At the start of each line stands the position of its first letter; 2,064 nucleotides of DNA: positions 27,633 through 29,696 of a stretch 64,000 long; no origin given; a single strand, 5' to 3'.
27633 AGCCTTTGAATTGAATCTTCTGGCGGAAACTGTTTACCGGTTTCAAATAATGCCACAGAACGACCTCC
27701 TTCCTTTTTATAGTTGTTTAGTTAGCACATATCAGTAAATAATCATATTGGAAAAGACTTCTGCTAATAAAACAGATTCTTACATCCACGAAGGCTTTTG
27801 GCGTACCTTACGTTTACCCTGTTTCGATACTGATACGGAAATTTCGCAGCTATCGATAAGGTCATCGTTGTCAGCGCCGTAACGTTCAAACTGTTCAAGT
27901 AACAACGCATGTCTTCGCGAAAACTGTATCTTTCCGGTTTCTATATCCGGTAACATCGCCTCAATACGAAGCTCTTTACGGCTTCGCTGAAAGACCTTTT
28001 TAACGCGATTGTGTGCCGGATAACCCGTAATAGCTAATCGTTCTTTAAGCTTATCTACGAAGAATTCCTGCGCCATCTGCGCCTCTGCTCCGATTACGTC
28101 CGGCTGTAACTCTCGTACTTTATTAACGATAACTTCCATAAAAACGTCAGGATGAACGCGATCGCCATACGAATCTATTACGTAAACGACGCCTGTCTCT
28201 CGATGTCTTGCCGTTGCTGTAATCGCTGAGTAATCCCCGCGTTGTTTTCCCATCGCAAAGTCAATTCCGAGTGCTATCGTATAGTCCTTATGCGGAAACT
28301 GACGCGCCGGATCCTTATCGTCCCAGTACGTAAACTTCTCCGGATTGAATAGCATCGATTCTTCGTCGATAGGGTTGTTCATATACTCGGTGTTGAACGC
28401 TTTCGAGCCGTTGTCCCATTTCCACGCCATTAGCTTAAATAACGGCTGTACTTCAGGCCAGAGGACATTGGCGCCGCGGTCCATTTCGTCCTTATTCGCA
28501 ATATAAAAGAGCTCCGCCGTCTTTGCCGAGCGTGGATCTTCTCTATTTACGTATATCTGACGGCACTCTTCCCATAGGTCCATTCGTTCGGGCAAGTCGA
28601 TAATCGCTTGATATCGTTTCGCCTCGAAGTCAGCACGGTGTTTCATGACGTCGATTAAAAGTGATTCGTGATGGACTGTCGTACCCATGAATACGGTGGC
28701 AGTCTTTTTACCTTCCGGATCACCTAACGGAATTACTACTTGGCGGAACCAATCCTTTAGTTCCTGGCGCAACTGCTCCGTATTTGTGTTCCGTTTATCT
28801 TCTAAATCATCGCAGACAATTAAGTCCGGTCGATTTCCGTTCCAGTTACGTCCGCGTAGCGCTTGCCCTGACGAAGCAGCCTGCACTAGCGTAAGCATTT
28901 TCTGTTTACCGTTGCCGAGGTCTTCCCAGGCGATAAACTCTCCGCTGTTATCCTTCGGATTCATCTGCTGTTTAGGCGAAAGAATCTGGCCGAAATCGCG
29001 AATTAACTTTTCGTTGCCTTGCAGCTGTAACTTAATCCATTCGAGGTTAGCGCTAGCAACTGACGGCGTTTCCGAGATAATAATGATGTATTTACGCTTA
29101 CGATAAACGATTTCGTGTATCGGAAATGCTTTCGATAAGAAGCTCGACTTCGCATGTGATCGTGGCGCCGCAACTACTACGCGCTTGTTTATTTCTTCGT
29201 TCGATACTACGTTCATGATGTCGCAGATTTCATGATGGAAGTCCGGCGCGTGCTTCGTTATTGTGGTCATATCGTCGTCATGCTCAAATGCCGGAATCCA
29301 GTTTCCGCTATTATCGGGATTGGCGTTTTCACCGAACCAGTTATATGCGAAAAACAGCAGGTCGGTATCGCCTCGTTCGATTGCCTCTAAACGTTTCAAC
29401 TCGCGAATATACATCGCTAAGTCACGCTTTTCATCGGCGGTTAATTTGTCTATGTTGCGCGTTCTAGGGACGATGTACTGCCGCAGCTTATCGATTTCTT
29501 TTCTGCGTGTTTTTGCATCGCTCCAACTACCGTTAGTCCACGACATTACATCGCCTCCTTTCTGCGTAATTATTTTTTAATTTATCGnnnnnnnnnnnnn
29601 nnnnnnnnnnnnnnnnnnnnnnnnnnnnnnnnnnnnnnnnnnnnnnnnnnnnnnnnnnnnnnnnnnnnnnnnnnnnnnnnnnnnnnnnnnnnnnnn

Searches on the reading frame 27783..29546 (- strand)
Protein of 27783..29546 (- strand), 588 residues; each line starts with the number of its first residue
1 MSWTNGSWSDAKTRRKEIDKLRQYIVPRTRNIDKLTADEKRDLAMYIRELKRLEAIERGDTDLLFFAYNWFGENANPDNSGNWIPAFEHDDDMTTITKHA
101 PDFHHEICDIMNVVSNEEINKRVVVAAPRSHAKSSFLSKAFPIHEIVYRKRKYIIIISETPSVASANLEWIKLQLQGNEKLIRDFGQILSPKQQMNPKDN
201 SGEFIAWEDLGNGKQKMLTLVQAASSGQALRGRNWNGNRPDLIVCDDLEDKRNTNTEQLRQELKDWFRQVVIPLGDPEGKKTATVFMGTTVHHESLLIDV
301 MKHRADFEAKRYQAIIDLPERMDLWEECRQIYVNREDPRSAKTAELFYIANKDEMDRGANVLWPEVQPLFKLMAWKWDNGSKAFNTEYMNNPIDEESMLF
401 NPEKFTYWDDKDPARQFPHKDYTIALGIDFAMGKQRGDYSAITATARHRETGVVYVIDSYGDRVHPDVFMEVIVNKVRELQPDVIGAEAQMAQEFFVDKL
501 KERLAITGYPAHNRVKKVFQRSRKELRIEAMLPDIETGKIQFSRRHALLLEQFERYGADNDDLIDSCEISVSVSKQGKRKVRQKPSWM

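Call 75: search_protein_families(library=pfam, proteins=[window:27783-29546:-], max_evalue=0.001)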
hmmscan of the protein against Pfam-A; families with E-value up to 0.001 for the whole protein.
window:27783-29546:- (588 aa): 1 family
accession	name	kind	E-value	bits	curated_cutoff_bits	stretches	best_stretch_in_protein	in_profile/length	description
PF22530.2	Terminase-T7_RNaseH-like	-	0.00023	21.8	27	1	447-532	16-99/108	Terminase Bacteriophage T7, Ribonuclease H-like domain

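Call 84: search_dna_similar(query=window:27783-29546:-, collection=phages, mode=protein, max_rows=10)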
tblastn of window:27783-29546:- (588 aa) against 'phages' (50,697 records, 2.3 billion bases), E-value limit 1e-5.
Records with a match: 317; places in all: 317; records where one place covers at least 80% of the query: 129.
Best place of each record, by identity: <60% 317.
By first word of the organism name: Pseudomonas 137; Ralstonia 98; Bacteriophage 19; Paenibacillus 13; Bacillus 12; Burkholderia 4; Clostridium 3; Rhodobacter 3; Faecalibacterium 2; Mannheimia 2; and 18 more.
By host as written in the record: Ralstonia solanacearum 70; Pseudomonas aeruginosa 47; - 45; Pseudomonas aeruginosa PA14 32; Paenibacillus larvae 11; Ralstonia solanacearum Race 3, Biovar 1 6; Bacillus alcalophilus CGMCC 1.3604 3; Helicobacter pullorum 3; and 82 more.
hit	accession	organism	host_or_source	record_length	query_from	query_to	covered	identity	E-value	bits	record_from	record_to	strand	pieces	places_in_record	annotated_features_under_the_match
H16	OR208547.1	Bacillus phage phi18-2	Bacillus subtilis 18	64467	1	580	99%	57.6%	0e+0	629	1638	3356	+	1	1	hypothetical protein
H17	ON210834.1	Bacillus phage 268TH007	Bacillus subtilis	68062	1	580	99%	57.4%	0e+0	628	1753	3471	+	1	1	4: terminase large subunit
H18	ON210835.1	Bacillus phage 268TH002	Bacillus subtilis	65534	1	580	99%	57.4%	0e+0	628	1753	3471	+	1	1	4: terminase large subunit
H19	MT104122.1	Sporosarcina phage Lietuvens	Sporosarcina aquimarina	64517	1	587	100%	56.7%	0e+0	650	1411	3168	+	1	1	terminase large subunit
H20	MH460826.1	Paenibacillus phage Heath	Paenibacillus larvae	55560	1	587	100%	53.3%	0e+0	576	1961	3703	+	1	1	terminase large subunit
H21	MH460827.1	Paenibacillus phage Halcyone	Paenibacillus larvae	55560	1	587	100%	53.3%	0e+0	576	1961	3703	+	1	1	terminase large subunit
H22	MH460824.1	Paenibacillus phage Unity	Paenibacillus larvae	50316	1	587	100%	53.3%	0e+0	576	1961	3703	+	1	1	terminase large subunit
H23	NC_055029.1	Paenibacillus phage Halcyone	Paenibacillus larvae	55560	1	587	100%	53.3%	0e+0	576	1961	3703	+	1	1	terminase large subunit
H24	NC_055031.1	Paenibacillus phage Unity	Paenibacillus larvae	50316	1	587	100%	53.3%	0e+0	576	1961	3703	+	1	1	terminase large subunit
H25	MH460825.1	Paenibacillus phage Scottie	Paenibacillus larvae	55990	1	587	100%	53.1%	0e+0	575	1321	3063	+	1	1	terminase large subunit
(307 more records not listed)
